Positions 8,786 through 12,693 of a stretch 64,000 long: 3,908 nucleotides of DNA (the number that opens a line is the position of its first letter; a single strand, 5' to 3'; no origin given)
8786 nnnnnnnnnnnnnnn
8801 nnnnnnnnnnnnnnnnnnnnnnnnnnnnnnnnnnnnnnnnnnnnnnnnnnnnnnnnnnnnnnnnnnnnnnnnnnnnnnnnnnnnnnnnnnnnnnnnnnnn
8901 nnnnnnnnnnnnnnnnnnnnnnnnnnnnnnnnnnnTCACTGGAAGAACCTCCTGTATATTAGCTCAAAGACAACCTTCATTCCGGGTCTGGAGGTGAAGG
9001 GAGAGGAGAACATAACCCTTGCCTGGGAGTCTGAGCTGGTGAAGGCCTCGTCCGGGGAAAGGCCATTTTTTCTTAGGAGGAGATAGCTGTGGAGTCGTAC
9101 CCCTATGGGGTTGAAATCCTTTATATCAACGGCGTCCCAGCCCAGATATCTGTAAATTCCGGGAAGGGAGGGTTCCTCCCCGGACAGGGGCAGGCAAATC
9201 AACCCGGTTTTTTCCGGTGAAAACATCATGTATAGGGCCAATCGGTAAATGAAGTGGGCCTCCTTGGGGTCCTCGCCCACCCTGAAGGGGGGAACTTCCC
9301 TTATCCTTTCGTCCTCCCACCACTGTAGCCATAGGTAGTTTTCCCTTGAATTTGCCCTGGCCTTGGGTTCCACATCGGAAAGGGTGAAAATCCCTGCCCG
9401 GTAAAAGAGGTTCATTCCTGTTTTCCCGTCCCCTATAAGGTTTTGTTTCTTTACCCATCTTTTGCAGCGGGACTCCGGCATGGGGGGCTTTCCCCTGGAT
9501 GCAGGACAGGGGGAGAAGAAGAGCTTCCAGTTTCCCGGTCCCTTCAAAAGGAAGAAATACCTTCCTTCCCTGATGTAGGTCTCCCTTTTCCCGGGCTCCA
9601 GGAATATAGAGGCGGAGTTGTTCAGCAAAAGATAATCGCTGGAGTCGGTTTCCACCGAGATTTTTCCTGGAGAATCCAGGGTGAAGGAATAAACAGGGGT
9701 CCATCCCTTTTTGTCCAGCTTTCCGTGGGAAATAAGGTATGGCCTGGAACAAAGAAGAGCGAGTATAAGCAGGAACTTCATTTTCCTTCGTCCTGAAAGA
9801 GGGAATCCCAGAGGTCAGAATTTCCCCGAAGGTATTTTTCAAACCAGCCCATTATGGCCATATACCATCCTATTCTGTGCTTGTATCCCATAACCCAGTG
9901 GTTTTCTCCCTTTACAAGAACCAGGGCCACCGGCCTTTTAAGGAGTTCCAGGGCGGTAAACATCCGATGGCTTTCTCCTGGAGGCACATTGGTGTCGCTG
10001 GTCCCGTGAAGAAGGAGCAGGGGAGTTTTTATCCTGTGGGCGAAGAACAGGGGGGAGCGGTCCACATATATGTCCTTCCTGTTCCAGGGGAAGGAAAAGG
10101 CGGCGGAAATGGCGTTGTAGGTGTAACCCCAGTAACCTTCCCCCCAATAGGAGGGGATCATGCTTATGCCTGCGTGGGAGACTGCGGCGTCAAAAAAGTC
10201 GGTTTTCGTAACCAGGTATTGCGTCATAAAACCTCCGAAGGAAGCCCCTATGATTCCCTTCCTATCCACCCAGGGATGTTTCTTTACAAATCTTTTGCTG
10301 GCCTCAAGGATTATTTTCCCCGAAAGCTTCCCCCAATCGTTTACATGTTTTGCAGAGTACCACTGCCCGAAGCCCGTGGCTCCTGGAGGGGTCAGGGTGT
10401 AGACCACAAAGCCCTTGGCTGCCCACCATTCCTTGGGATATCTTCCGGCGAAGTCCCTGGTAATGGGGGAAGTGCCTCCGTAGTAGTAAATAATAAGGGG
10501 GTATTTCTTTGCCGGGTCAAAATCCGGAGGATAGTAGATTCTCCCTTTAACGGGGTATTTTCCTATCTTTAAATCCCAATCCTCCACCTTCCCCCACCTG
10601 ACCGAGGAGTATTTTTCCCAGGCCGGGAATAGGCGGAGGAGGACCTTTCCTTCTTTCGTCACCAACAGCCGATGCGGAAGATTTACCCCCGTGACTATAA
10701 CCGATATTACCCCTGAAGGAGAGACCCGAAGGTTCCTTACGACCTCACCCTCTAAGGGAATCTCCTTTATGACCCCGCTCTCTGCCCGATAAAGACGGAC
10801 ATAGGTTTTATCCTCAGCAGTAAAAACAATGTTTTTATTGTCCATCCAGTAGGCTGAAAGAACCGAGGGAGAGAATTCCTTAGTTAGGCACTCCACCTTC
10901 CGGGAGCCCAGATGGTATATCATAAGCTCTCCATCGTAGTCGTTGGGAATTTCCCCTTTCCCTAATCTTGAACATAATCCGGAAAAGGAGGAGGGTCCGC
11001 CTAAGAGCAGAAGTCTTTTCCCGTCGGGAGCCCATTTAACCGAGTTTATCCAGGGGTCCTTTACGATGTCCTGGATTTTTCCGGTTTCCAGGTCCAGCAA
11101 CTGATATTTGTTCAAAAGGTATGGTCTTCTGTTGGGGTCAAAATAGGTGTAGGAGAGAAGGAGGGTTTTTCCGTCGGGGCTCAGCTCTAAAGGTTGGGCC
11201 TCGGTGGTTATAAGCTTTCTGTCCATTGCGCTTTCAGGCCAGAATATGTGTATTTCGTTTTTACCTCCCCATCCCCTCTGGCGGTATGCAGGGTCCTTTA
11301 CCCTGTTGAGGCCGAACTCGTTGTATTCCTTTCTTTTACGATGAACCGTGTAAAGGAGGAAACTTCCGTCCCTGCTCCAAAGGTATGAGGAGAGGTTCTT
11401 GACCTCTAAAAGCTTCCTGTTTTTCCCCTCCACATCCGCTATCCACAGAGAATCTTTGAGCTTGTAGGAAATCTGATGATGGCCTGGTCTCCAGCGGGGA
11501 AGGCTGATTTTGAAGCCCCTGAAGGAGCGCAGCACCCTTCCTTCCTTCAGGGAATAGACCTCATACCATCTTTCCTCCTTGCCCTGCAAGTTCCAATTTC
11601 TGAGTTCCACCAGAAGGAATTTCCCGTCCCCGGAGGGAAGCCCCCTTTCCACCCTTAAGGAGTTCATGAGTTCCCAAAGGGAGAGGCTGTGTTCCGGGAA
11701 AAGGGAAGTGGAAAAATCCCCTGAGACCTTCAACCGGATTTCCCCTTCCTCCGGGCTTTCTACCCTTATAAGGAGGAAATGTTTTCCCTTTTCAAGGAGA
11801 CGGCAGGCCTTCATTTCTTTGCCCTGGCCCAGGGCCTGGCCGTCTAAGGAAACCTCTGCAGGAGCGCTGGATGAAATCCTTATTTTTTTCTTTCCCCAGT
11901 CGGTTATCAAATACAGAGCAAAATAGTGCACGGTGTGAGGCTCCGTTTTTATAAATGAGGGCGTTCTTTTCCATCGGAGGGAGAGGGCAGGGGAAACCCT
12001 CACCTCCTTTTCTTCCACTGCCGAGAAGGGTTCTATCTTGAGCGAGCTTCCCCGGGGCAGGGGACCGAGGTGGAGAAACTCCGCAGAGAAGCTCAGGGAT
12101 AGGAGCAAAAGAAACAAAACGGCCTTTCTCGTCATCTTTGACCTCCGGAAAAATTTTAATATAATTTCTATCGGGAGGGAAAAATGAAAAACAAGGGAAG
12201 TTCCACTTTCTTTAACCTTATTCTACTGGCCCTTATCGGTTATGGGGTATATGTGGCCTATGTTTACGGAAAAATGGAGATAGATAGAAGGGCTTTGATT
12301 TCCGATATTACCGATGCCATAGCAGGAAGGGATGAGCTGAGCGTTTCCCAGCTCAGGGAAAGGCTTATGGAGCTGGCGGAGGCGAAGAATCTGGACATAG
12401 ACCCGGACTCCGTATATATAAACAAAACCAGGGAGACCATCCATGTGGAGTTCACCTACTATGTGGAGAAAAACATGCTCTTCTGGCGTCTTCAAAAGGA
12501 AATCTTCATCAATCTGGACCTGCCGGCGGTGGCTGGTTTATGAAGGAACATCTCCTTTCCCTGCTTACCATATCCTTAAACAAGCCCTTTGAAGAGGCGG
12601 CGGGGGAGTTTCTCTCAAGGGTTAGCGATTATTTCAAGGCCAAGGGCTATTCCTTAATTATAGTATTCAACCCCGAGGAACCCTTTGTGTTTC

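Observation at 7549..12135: Operon of secreted S9 peptidase, three uncharacterised secreted/OM proteins, and S8 subtilase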

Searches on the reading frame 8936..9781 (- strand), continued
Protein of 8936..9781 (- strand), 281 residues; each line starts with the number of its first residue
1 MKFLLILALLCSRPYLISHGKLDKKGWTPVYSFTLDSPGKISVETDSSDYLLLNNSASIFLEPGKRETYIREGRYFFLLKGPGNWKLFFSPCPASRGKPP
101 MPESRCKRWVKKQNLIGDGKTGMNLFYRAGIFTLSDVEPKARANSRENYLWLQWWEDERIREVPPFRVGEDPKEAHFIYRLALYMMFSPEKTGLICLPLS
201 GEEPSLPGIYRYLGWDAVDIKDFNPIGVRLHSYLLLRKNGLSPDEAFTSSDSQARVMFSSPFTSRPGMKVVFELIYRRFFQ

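Call 76: search_protein_families(library=pfam, proteins=[L003:12328-12750:+, L001:12324-12746:+], max_evalue=10)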
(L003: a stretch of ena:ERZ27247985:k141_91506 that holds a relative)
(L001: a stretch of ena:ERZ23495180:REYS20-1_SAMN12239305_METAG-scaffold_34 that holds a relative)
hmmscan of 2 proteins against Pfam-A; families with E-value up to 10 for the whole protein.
L003:12328-12750:+ (141 aa): 2 families
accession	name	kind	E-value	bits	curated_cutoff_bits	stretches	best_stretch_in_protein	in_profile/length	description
PF22148.1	Fervidolysin_NPro-like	-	1.6e-05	25.6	21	1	37-101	17-81/81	Fervidolysin N-terminal prodomain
PF08139.17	LPAM_1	-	6.7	7.8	20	0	1-13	1-12/18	Prokaryotic membrane lipoprotein lipid attachment site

L001:12324-12746:+ (141 aa): 2 families
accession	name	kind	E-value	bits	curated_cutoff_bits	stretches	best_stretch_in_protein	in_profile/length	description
PF22148.1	Fervidolysin_NPro-like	-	0.00075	20.3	21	1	39-101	19-81/81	Fervidolysin N-terminal prodomain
PF08139.17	LPAM_1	-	0.81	10.7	20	1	1-14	1-14/18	Prokaryotic membrane lipoprotein lipid attachment site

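Call 79: find_encoding_contigs(protein=P0002, flank=7000, max_places=1)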
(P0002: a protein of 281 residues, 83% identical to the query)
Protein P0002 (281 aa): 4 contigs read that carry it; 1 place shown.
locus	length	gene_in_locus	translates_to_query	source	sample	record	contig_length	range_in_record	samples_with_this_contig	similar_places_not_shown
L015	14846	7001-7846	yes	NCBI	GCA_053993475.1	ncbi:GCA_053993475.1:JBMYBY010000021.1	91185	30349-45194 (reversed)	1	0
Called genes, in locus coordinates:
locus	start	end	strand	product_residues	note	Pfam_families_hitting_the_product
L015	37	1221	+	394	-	PF00817:IMS, PF11798:IMS_HHH (weak), PF21999:IMS_HHH_1, PF11799:IMS_C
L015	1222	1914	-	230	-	-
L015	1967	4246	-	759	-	PF00989:PAS (weak), PF13188:PAS_8 (weak), PF08447:PAS_3 (weak), PF13426:PAS_9, PF08448:PAS_4, PF13426:PAS_9, PF02518:HATPase_c, PF00072:Response_reg, +3 more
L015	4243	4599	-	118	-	-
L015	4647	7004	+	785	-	PF00930:DPPIV_N (faint), PF00326:Peptidase_S9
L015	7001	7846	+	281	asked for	-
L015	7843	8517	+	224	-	-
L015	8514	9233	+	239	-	-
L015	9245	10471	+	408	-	PF00082:Peptidase_S8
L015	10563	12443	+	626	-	PF00270:DEAD (faint), PF04851:ResIII, PF17757:UvrB_inter, PF27431:UvrB_3rd, PF00271:Helicase_C, PF12344:UvrB, PF02151:UVR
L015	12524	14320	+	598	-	-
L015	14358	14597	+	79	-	PF08984:DUF1858 (weak)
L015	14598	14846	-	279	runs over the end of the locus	PF00005:ABC_tran, PF02463:SMC_N (faint), PF13304:AAA_21 (faint)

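Call 80: find_encoding_contigs(protein=P0004, flank=7000, max_places=1)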
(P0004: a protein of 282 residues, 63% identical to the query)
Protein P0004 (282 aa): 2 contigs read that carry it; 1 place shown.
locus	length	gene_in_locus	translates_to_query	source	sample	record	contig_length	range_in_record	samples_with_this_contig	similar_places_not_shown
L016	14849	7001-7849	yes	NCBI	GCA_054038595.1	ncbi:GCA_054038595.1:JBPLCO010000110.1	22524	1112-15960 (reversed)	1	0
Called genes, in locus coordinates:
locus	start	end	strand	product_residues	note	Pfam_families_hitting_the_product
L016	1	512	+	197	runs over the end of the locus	-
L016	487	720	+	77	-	PF12646:DUF3783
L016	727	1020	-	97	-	PF04343:DUF488 (weak)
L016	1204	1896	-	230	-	-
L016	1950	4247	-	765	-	PF01590:GAF, PF13185:GAF_2, PF08447:PAS_3, PF13426:PAS_9, PF08448:PAS_4, PF13426:PAS_9, PF02518:HATPase_c, PF00072:Response_reg, +2 more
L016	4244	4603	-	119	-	-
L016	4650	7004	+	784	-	PF00930:DPPIV_N (faint), PF00326:Peptidase_S9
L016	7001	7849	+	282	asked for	-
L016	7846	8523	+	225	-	-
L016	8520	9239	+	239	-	-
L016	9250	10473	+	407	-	PF00082:Peptidase_S8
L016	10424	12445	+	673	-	PF00270:DEAD (weak), PF04851:ResIII, PF17757:UvrB_inter, PF27431:UvrB_3rd, PF00271:Helicase_C, PF12344:UvrB, PF02151:UVR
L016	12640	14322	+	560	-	-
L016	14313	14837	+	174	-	-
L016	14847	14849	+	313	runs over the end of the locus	PF00535:Glycos_transf_2, PF10111:Glyco_tranf_2_2 (faint)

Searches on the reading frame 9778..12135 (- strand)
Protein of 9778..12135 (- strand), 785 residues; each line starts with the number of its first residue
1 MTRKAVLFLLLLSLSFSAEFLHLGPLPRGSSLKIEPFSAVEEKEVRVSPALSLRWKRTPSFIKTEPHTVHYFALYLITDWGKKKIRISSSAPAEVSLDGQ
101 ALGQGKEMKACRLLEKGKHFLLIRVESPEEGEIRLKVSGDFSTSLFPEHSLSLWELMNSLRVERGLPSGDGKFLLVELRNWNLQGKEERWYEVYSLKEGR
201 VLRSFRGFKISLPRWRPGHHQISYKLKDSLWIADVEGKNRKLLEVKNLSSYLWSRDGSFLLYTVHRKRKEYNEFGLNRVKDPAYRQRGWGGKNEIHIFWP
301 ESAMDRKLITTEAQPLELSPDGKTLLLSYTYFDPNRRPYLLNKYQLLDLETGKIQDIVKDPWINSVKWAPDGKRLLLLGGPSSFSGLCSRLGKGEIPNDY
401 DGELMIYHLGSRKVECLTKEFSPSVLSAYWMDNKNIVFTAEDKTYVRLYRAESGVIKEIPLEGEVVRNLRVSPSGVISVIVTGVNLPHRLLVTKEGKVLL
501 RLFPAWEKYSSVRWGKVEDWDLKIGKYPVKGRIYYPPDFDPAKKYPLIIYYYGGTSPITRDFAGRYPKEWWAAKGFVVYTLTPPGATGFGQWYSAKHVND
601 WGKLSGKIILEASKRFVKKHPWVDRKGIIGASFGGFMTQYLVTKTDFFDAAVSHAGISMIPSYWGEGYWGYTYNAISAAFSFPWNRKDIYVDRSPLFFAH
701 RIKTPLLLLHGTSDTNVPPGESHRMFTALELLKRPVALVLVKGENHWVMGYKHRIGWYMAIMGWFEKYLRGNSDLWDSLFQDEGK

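Call 4: search_protein_families(library=pfam, proteins=[window:9778-12135:-], max_evalue=0.1)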
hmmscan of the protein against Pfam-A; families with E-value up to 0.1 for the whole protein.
window:9778-12135:- (785 aa): 12 families
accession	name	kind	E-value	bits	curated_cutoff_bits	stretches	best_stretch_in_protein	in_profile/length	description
PF00326.27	Peptidase_S9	-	3.3e-33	115.4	22.6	1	569-770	8-211/213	Prolyl oligopeptidase family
PF00930.27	DPPIV_N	-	1.3e-05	24.6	22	0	169-239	2-74/354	Dipeptidyl peptidase IV (DPP IV) N-terminal region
PF12146.15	Hydrolase_4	-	0.00031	20.5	27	1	699-730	187-218/239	Serine aminopeptidase, S33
PF03959.19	FSH1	-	0.00091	19.4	21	1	617-729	97-186/211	Serine hydrolase (FSH1)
PF00756.26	Esterase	-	0.0015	18.8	22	1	623-758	116-241/251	Putative esterase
PF02129.25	Peptidase_S15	-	0.002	18.3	23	0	689-740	208-255/262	X-Pro dipeptidyl-peptidase (S15 family)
PF20434.5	BD-FAE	-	0.0026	17.7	26.8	1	685-729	171-215/215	BD-FAE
PF00561.26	Abhydrolase_1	-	0.0043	17.2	25.8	0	684-749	180-241/245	alpha/beta hydrolase fold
PF01738.24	DLH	-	0.0049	16.9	21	1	609-740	80-180/217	Dienelactone hydrolase family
PF25174.1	Beta-prop_THOC3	-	0.013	15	305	0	316-378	94-147/272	THOC3 beta-propeller domain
PF08840.17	BAAT_C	-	0.042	14.3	20.9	0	614-659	10-57/210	BAAT / Acyl-CoA thioester hydrolase C terminal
PF24814.1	WD40_Prp19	-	0.087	12.3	320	0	401-477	28-105/281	Prp19 WD40 domain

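Call 5: search_protein_families(library=ncbifam, proteins=[window:9778-12135:-], max_evalue=0.1)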
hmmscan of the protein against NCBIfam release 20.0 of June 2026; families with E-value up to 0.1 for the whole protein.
window:9778-12135:- (785 aa): 8 families
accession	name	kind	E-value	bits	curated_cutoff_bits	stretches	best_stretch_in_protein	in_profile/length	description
NF053518.1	DipepPtdsDpp5Prph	equivalog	2.6e-36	125.4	900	1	404-770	279-655/655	dipeptidyl-peptidase Dpp5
NF033523.0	lasso_peptidase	equivalog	7.6e-18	64.6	400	1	501-770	361-638/638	Atxe2 family lasso peptide isopeptidase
TIGR02800.1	propeller_TolB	equivalog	1e-06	28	343.15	1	318-484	198-343/418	Tol-Pal system beta propeller repeat protein TolB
NF050058.1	e_dPHAscl_type1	hypoth_equivalog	2.2e-05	24.1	150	1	531-725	10-200/276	extracellular catalytic domain type 1 short-chain-length polyhydroxyalkanoate depolymerase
NF007857.0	PRK10566.1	equivalog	0.0019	18.1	201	1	703-755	186-233/249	esterase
NF003780.0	PRK05371.1-1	subfamily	0.002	16.6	642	1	689-773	292-375/594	Xaa-Pro dipeptidyl-peptidase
NF003783.0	PRK05371.1-4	equivalog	0.01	14.2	988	1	689-730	442-483/758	Xaa-Pro dipeptidyl-peptidase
NF052354.1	EstLipQMycob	equivalog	0.048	12.3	700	1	687-728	314-355/418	esterase LipQ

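Call 19: search_solved_structures(query=window:9778-12135:-, max_evalue=0.001)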
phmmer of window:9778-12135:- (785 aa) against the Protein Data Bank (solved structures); distinct sequences matched with E-value up to 0.001: 84 (the best 60 are shown).
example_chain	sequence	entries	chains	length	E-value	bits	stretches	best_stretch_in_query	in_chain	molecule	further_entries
8wt1_A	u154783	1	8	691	4.3e-32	114.4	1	316-771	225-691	S9 family peptidase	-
7ep9_G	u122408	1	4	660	4.3e-30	107.7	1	515-770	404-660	S9 family peptidase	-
4hxe_B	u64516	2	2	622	2.1e-28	102.1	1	534-774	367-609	Putative uncharacterized protein PH0594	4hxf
4hxg_A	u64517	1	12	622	5.4e-28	100.8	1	534-774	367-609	Putative uncharacterized protein PH0594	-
5yzm_A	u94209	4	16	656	3e-20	75.2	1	208-749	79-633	Acyl-peptide hydrolase, putative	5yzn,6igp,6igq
5yzo_A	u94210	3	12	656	7.7e-20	73.8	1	208-749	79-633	Acyl-peptide hydrolase, putative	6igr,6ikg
2ecf_A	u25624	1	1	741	2e-18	69.2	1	524-751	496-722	Dipeptidyl peptidase IV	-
7c72_A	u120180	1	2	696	8.2e-18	67.1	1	543-747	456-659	Prolyl oligopeptidase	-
4q1v_A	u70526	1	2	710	5.5e-15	57.8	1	489-765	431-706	putative dipeptidyl aminopeptidase IV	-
2z3w_A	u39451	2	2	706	5e-14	54.6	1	454-765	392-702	Dipeptidyl aminopeptidase IV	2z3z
2d5l_A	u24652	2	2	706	5.2e-14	54.5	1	453-765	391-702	dipeptidyl aminopeptidase IV, putative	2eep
2dcm_A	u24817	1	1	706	1.3e-13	53.2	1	453-765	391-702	dipeptidyl aminopeptidase IV, putative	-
5yp1_A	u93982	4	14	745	3.5e-12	48.5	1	525-751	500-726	Dipeptidyl aminopeptidase 4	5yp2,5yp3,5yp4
8hay_A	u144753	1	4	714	3.3e-10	41.9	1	530-765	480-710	btDPP4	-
7y4g_A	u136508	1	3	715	3.4e-10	41.9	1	530-765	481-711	btDPP4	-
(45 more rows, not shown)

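Call 59: search_protein_families(library=padloc, proteins=[window:9778-12135:-], max_evalue=0.01)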
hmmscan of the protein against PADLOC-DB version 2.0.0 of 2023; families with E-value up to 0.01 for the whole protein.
window:9778-12135:- (785 aa): 0 families

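Call 73: list_cluster_members(proteins=[P0001, P0009, P0014, window:9778-12135:-, window:6311-7537:-])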
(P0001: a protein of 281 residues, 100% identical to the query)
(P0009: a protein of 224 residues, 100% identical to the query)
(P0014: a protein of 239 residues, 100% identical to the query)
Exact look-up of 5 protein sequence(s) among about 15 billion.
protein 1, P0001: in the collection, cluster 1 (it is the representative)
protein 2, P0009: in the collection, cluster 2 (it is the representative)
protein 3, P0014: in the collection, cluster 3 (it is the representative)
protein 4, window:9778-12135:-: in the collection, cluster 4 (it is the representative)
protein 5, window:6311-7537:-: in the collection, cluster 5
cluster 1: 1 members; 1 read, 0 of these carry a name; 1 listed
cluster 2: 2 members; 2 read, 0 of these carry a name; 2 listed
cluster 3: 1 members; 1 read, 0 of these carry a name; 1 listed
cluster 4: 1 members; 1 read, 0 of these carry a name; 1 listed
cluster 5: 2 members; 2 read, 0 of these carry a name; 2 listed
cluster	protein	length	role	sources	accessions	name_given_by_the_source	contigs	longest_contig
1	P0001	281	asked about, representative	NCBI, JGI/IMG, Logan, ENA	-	-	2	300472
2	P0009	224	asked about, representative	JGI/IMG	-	-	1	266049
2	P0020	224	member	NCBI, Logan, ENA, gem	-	-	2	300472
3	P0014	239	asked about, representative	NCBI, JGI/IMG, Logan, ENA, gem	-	-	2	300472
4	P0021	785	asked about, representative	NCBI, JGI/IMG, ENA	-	-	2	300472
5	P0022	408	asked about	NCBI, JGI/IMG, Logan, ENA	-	-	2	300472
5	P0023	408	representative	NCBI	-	-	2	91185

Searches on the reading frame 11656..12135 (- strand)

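Call 36: search_protein_families(library=pfam, proteins=[window:11656-12135:-], max_evalue=10)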
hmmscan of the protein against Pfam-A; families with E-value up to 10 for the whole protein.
window:11656-12135:- (160 aa): 1 family
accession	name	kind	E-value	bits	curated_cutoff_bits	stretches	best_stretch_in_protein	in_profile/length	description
PF21273.3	SNX17-27-31_F1_FERM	-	0.23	11.8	26.7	1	62-87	34-59/90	Sortin nexin 17/27/31, FERM domain, F1 lobe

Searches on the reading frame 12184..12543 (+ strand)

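Call 4: search_protein_families(library=pfam, proteins=[window:12184-12543:+], max_evalue=0.1)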
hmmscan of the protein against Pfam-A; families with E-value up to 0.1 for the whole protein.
window:12184-12543:+ (119 aa): 1 family
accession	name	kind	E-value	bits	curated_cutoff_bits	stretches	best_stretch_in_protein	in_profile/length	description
PF16137.10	DUF4845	-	0.033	15.5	27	1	47-99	23-76/85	Domain of unknown function (DUF4845)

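Call 5: search_protein_families(library=ncbifam, proteins=[window:12184-12543:+], max_evalue=0.1)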
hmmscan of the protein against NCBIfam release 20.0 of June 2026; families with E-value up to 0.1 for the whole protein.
window:12184-12543:+ (119 aa): 0 families

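Call 59: search_protein_families(library=padloc, proteins=[window:12184-12543:+], max_evalue=0.01)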
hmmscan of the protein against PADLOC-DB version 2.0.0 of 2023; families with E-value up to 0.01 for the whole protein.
window:12184-12543:+ (119 aa): 0 families
